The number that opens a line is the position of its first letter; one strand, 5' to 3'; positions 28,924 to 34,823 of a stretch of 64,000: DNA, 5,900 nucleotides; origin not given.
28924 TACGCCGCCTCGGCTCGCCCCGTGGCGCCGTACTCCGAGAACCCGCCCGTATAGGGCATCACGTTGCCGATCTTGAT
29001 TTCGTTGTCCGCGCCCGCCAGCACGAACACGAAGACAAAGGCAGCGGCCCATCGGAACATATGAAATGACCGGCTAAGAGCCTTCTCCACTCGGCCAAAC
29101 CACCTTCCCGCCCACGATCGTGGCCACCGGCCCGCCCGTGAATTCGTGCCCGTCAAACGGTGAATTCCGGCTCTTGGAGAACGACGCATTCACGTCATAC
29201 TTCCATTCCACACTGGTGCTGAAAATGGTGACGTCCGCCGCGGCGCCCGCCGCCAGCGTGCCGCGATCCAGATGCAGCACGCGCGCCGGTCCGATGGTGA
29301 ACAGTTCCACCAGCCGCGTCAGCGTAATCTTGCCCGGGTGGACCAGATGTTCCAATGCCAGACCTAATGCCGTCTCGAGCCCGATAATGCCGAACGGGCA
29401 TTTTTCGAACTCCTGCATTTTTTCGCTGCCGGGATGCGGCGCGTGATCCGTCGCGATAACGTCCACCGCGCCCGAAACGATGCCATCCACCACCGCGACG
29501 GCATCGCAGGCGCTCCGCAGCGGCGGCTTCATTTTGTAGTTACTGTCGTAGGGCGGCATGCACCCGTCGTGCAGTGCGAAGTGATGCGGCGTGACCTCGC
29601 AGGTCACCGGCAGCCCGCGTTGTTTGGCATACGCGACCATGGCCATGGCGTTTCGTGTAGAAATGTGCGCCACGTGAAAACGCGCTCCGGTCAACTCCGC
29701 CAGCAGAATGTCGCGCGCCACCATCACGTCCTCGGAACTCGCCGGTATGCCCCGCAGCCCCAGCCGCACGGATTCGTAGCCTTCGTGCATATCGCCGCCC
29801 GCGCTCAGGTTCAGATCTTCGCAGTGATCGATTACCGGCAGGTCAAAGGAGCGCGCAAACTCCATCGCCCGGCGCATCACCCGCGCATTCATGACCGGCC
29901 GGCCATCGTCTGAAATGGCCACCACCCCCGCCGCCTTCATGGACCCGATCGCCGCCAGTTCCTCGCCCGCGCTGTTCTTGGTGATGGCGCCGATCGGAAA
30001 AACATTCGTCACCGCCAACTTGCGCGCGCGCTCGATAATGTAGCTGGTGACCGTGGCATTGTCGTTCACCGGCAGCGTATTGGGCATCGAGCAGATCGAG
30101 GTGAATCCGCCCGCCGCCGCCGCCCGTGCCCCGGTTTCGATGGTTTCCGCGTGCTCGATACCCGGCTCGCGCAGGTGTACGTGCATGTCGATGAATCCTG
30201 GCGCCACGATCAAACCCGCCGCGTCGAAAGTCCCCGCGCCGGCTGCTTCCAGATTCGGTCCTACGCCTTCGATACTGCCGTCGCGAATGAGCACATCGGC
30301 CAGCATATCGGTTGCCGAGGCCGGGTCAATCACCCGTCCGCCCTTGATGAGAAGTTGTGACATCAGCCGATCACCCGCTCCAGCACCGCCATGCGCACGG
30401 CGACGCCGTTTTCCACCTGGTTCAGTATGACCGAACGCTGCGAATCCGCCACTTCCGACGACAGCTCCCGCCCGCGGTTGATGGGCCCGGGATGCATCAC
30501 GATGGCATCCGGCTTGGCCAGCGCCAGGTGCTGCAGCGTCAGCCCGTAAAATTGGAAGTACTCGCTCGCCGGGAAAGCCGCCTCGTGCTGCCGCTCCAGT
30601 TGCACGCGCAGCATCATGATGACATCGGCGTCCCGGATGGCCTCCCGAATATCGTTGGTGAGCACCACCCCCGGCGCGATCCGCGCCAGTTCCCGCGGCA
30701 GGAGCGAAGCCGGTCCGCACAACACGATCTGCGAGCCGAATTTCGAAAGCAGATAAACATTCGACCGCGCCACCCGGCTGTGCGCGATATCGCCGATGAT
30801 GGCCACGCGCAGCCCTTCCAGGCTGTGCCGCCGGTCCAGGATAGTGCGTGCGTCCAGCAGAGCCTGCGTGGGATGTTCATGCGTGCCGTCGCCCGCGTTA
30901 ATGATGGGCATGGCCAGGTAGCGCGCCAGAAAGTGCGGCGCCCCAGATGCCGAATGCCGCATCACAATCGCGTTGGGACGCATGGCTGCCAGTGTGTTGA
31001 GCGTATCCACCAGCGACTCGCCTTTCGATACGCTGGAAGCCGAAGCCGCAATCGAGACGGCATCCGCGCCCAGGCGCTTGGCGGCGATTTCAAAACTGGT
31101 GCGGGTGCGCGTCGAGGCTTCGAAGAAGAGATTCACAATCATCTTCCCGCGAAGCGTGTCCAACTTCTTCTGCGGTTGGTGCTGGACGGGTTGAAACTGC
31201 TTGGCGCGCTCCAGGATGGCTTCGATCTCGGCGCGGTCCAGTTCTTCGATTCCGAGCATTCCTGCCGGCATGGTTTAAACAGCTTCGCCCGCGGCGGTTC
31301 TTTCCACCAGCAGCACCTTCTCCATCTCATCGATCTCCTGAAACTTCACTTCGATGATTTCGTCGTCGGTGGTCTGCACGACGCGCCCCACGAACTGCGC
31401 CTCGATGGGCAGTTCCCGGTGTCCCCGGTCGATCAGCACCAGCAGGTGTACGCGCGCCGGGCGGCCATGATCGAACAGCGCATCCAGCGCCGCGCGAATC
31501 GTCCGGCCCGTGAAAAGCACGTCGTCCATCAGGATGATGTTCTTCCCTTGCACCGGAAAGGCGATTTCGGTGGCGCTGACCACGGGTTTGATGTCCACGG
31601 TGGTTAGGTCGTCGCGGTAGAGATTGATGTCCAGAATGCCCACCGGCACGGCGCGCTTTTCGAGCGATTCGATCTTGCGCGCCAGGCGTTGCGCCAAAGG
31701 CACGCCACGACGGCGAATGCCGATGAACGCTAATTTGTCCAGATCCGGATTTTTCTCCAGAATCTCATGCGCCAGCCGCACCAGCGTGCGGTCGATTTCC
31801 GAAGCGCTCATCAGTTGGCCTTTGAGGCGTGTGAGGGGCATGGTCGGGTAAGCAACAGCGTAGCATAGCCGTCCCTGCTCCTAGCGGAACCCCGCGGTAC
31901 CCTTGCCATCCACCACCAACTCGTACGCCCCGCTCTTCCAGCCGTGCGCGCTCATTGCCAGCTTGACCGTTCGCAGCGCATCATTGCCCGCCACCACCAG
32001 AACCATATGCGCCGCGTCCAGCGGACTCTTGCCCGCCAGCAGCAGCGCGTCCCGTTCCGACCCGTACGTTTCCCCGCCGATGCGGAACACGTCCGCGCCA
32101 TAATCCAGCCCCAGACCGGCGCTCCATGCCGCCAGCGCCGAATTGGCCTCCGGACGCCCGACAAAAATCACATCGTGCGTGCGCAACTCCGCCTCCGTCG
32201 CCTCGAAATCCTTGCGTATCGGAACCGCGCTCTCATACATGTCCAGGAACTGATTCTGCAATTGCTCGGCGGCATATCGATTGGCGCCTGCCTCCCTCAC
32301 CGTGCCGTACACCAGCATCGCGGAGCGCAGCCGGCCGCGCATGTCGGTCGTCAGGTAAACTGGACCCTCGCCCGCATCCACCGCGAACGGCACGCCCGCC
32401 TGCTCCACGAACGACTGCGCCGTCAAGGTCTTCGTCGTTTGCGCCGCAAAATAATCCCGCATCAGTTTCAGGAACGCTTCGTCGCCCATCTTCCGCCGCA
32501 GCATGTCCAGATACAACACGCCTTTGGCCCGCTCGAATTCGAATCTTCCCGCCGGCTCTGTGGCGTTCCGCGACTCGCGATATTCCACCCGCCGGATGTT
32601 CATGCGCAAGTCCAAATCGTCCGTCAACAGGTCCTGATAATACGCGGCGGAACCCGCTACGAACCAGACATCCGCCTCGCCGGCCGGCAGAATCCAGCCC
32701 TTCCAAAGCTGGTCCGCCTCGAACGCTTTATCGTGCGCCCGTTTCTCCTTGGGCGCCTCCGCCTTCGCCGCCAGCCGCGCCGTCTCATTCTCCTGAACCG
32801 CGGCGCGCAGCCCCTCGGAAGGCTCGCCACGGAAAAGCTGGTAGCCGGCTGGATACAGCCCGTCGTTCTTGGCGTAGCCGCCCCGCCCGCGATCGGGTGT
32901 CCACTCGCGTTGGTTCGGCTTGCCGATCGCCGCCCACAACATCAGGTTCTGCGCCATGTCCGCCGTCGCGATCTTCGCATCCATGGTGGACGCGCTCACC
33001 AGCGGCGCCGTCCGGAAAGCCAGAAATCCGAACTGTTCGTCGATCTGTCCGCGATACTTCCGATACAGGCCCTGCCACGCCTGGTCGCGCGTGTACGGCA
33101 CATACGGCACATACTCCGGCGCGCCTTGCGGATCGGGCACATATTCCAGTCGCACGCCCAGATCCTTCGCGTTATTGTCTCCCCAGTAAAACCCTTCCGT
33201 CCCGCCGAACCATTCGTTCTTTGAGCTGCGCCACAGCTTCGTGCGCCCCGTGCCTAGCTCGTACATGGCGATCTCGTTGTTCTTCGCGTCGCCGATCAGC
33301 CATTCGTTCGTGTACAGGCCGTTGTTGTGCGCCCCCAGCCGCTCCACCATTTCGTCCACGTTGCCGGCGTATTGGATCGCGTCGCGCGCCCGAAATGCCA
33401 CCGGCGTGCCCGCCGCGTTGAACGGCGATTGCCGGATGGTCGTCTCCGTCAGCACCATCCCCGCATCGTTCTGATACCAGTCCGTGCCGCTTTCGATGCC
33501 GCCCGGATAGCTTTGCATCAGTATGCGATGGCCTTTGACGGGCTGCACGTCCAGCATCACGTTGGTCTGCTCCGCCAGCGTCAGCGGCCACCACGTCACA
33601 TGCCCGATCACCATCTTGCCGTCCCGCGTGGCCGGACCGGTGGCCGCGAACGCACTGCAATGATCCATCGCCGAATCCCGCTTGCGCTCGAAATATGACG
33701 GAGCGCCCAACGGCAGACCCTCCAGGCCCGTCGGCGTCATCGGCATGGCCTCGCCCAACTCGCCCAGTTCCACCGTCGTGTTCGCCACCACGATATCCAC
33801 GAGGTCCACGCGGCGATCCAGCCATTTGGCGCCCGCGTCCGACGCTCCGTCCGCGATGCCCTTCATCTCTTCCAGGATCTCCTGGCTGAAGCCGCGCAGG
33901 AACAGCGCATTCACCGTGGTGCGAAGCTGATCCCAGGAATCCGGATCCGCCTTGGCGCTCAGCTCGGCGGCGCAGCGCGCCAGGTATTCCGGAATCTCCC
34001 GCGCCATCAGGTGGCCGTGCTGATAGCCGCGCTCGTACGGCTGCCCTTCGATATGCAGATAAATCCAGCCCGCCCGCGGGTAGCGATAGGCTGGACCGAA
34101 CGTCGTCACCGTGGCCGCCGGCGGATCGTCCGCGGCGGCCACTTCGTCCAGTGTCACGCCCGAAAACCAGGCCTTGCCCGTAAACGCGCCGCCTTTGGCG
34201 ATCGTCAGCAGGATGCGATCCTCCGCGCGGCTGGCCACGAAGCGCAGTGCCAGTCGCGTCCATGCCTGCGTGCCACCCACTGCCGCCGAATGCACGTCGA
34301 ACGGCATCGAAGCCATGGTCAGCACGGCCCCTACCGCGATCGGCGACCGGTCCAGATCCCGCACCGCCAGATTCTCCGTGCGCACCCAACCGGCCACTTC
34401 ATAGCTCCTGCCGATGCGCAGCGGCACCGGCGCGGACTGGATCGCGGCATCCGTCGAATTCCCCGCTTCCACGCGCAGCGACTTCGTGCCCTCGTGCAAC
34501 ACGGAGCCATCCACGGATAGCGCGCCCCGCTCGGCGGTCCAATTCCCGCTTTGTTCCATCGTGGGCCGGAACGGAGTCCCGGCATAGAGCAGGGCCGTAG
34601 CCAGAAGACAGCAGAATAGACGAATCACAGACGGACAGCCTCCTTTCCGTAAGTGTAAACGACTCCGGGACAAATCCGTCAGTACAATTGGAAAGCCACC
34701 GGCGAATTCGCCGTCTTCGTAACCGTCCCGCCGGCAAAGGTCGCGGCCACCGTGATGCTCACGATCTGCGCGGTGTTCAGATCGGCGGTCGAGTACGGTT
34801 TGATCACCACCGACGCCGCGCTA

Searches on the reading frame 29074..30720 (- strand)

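Call 91: search_protein_families(library=pfam, proteins=[window:29074-30720:-], max_evalue=0.001)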
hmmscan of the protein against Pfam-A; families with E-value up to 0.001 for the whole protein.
window:29074-30720:- (548 aa): 4 families
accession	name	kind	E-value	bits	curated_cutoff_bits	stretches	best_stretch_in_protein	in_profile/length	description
PF01979.26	Amidohydro_1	-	3.8e-23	82.7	25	1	171-541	1-345/345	Amidohydrolase family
PF07969.17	Amidohydro_3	-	1.3e-13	51.7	29.7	2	463-541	405-471/472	Amidohydrolase family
PF12890.13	DHOase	-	1.9e-12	47.9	21.2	1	172-357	4-141/142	Dihydro-orotase-like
PF01026.27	TatD_DNase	-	0.00025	21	27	1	177-313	1-138/253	TatD related DNase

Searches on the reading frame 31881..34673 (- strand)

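Call 91: search_protein_families(library=pfam, proteins=[window:31881-34673:-], max_evalue=0.001)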
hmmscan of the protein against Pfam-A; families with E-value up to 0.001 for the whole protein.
window:31881-34673:- (930 aa): 2 families
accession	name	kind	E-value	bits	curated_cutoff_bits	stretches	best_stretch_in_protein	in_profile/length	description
PF04916.18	Phospholip_B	-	1.3e-13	50.9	27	1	265-466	98-302/487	Phospholipase B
PF02018.23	CBM_4_9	-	1.1e-05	26.3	25.9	1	43-158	15-129/136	Carbohydrate binding domain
